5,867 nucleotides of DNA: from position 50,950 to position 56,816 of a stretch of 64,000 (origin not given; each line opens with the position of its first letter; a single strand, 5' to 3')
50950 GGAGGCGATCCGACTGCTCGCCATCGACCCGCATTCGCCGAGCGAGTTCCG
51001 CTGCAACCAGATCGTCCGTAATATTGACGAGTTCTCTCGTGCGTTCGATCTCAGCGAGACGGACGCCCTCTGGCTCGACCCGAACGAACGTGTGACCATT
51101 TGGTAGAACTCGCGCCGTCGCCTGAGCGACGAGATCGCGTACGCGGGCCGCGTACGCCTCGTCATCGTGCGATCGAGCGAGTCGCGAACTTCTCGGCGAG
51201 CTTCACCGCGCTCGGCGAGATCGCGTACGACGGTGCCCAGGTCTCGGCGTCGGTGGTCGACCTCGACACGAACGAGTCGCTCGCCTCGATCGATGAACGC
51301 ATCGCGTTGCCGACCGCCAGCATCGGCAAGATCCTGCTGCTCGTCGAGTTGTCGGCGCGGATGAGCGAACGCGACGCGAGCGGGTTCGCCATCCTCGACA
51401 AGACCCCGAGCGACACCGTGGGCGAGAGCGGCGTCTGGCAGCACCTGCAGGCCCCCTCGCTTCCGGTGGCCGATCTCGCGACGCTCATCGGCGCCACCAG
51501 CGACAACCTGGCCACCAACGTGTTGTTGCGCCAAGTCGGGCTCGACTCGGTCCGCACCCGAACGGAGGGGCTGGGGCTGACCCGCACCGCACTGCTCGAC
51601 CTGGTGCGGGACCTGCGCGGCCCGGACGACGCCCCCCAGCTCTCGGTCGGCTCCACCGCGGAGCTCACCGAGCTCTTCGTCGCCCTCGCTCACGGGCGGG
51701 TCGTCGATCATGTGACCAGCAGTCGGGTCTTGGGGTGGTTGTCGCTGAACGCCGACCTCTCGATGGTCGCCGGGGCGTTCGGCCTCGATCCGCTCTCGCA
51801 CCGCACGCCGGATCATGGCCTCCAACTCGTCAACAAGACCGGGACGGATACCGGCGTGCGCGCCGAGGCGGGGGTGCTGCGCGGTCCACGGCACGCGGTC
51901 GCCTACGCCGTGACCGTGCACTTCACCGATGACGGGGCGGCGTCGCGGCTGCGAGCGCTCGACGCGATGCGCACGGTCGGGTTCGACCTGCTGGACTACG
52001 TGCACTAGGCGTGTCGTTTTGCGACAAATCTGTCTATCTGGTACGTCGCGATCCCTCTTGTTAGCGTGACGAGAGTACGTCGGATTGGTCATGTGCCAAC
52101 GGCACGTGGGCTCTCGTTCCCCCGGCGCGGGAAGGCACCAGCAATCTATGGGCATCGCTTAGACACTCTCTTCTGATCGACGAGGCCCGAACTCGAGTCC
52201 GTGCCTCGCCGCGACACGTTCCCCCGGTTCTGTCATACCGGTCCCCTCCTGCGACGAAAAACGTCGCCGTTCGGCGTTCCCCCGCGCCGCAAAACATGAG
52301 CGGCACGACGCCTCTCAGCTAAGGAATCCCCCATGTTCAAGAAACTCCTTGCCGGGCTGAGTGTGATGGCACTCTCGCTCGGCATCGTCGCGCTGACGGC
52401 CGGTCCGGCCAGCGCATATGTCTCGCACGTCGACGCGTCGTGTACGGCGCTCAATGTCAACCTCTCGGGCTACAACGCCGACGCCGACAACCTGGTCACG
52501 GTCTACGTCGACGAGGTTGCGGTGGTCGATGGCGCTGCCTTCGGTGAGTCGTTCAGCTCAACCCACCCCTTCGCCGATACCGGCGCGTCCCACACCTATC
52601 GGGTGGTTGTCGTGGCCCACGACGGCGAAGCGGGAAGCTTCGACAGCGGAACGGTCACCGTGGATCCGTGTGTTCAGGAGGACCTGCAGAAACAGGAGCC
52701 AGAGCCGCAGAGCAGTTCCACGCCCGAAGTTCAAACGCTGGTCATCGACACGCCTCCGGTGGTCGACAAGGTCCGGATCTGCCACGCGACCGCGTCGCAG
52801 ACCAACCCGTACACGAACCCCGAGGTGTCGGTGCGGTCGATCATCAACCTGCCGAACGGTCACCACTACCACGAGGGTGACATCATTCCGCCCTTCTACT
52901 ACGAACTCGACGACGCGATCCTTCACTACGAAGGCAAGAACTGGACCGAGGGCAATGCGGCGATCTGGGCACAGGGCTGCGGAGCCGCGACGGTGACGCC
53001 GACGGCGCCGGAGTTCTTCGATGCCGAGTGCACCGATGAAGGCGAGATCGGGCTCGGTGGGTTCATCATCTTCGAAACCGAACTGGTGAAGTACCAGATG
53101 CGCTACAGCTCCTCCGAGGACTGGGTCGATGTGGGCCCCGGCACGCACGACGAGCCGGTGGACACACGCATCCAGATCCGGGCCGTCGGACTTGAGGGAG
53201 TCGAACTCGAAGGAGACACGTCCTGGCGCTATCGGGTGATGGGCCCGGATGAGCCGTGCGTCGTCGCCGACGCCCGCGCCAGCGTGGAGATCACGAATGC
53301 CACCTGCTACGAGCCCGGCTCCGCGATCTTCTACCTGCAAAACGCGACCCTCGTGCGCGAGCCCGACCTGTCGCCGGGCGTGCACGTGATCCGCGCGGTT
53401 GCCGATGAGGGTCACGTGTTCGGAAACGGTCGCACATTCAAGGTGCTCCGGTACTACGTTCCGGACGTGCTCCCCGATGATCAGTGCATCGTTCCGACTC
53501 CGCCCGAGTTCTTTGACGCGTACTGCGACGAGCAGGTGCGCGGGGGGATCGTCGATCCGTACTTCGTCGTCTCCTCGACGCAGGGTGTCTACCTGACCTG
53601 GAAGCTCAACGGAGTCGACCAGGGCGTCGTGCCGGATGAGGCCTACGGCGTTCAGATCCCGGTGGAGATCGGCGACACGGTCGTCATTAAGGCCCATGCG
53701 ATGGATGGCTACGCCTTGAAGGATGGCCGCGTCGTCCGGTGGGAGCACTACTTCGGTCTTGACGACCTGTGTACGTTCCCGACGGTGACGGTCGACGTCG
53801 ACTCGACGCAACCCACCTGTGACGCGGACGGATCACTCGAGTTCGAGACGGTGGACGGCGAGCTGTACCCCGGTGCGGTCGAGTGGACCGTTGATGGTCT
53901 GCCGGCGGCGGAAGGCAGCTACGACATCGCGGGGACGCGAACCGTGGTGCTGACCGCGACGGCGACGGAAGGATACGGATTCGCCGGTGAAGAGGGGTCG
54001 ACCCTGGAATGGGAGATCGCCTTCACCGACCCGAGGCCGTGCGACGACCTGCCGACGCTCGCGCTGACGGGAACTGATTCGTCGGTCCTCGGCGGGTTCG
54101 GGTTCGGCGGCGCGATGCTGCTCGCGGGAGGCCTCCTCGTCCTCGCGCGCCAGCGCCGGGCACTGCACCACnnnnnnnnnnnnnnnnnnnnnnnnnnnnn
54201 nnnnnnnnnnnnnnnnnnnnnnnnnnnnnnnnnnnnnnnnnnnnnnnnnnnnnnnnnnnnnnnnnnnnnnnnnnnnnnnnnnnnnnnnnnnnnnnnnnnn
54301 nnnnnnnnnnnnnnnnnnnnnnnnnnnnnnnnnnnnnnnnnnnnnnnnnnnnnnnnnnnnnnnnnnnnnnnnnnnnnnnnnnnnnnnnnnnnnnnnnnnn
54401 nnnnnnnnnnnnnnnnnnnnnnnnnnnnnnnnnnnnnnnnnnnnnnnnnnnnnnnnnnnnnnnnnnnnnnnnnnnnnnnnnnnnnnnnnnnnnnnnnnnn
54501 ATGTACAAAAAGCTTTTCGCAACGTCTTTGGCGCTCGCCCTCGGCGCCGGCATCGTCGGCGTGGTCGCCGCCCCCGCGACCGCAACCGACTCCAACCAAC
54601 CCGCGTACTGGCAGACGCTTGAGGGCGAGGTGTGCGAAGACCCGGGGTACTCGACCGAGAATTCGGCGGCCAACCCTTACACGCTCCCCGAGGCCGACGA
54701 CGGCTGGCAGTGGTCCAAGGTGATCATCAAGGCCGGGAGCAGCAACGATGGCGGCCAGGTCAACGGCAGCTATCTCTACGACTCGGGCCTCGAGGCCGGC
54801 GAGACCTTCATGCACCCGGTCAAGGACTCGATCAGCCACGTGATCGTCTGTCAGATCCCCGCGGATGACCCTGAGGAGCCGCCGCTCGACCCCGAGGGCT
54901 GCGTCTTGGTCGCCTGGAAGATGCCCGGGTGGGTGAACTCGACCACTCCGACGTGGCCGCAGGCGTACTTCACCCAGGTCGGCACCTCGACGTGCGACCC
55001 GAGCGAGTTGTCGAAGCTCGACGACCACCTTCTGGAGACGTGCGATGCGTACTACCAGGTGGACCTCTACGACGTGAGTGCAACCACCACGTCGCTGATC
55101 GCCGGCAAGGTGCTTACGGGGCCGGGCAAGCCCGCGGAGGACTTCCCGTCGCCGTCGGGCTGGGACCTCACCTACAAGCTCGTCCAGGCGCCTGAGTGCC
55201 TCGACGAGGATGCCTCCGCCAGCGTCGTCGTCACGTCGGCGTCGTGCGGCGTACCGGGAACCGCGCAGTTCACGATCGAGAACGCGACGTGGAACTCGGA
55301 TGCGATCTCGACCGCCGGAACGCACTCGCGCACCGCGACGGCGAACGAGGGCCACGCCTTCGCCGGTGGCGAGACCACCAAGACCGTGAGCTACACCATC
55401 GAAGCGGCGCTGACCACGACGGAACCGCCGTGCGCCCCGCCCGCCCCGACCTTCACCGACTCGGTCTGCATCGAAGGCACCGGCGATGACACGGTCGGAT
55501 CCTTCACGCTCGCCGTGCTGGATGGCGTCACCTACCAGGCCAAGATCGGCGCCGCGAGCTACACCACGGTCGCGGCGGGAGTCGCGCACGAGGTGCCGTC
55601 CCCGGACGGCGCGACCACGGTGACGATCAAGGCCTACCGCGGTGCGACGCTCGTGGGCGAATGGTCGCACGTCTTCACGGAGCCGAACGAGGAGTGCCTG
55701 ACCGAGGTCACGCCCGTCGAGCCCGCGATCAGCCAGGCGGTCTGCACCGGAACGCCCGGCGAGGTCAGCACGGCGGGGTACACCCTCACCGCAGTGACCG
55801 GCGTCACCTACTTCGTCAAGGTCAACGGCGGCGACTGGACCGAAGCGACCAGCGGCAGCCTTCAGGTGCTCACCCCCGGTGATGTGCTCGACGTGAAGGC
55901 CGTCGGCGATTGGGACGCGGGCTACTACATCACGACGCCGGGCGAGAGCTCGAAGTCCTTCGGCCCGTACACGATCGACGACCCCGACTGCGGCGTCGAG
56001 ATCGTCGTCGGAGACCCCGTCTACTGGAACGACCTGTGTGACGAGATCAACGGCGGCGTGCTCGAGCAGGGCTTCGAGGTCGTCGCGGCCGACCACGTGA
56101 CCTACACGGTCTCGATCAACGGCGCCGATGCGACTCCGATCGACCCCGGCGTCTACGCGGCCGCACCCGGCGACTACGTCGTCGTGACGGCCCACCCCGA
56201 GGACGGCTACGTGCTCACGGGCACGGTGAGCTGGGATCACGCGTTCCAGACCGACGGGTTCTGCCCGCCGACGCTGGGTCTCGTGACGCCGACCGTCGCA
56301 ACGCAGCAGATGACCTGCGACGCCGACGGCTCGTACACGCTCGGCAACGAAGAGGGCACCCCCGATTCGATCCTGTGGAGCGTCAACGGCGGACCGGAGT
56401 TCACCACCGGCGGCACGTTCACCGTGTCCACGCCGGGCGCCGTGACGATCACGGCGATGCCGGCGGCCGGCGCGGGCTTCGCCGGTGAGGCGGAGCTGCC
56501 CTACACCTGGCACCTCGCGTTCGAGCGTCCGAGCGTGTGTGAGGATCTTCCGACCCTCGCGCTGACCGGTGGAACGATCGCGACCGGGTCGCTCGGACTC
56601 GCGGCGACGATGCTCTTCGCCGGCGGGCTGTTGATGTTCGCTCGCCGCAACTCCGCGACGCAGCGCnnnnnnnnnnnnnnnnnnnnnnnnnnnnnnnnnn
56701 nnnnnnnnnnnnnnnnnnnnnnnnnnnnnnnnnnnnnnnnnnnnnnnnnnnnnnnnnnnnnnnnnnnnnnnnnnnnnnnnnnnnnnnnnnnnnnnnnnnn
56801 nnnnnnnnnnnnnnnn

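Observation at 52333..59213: Three tandem paralogous LAXTG surface proteins built from Cys-bracketed modules joined by C-x15-19-C linkers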

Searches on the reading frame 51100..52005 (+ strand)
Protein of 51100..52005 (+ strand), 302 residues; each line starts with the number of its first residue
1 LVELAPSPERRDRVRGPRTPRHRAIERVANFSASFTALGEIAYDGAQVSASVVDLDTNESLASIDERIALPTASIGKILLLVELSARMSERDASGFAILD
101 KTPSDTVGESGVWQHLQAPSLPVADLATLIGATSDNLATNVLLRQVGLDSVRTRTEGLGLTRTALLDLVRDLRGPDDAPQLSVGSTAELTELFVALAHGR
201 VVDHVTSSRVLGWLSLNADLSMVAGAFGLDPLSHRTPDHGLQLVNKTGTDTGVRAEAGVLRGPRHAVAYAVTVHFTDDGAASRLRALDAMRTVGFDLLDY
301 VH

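Call 17: search_protein_families(library=pfam, proteins=[window:51100-52005:+], max_evalue=0.001)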
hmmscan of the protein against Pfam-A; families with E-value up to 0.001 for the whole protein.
window:51100-52005:+ (302 aa): 1 family
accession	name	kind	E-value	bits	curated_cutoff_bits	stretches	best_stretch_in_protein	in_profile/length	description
PF13354.11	Beta-lactamase2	-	4.9e-36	124.5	22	1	50-271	2-212/214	Beta-lactamase enzyme family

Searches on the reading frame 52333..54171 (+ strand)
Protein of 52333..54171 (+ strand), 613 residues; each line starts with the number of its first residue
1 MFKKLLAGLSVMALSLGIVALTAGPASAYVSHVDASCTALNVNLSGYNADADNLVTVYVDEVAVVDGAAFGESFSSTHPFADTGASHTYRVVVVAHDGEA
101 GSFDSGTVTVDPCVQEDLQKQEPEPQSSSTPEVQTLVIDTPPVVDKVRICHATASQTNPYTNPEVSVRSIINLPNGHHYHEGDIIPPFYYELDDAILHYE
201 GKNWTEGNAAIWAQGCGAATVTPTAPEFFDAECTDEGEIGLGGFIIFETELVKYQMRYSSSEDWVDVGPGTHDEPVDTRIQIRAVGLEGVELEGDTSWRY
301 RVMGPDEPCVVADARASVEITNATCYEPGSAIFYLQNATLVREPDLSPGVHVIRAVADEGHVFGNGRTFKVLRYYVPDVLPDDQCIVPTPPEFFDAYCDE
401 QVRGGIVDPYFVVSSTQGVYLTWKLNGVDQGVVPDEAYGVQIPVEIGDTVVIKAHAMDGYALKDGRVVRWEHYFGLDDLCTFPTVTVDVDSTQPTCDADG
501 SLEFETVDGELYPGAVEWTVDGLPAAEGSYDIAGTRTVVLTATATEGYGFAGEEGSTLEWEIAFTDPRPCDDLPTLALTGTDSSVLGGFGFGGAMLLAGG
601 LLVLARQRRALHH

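Call 3: search_protein_families(library=pfam, proteins=[window:52333-54171:+], max_evalue=1)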
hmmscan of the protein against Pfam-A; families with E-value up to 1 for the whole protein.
window:52333-54171:+ (613 aa): 1 family
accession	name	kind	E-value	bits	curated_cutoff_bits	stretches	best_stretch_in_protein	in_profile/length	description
PF18998.6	Flg_new_2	-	0.0021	18.5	23.6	1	526-552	15-39/73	Divergent InlB B-repeat domain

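Call 4: search_protein_families(library=ncbifam, proteins=[window:52333-54171:+], max_evalue=1)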
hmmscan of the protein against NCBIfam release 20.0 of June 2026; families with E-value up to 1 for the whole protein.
window:52333-54171:+ (613 aa): 0 families

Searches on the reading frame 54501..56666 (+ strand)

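Call 3: search_protein_families(library=pfam, proteins=[window:54501-56666:+], max_evalue=1)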
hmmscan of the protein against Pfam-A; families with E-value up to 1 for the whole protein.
window:54501-56666:+ (722 aa): 2 families
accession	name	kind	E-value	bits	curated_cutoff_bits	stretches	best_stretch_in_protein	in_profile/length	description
PF02432.21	Fimbrial_K88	-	0.01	15.7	26.2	1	237-298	123-181/270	Fimbrial, major and minor subunit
PF06286.16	Coleoptericin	-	0.054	14.1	25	0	159-211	86-131/143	Coleoptericin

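Call 4: search_protein_families(library=ncbifam, proteins=[window:54501-56666:+], max_evalue=1)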
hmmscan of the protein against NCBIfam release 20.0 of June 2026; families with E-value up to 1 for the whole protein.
window:54501-56666:+ (722 aa): 1 family
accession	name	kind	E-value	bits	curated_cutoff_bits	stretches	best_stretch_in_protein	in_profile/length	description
NF058582.1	Microco_LAVTG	domain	3.6e-08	33.4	27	1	686-716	2-32/34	LAVTG motif-containing sortase-dependent surface protein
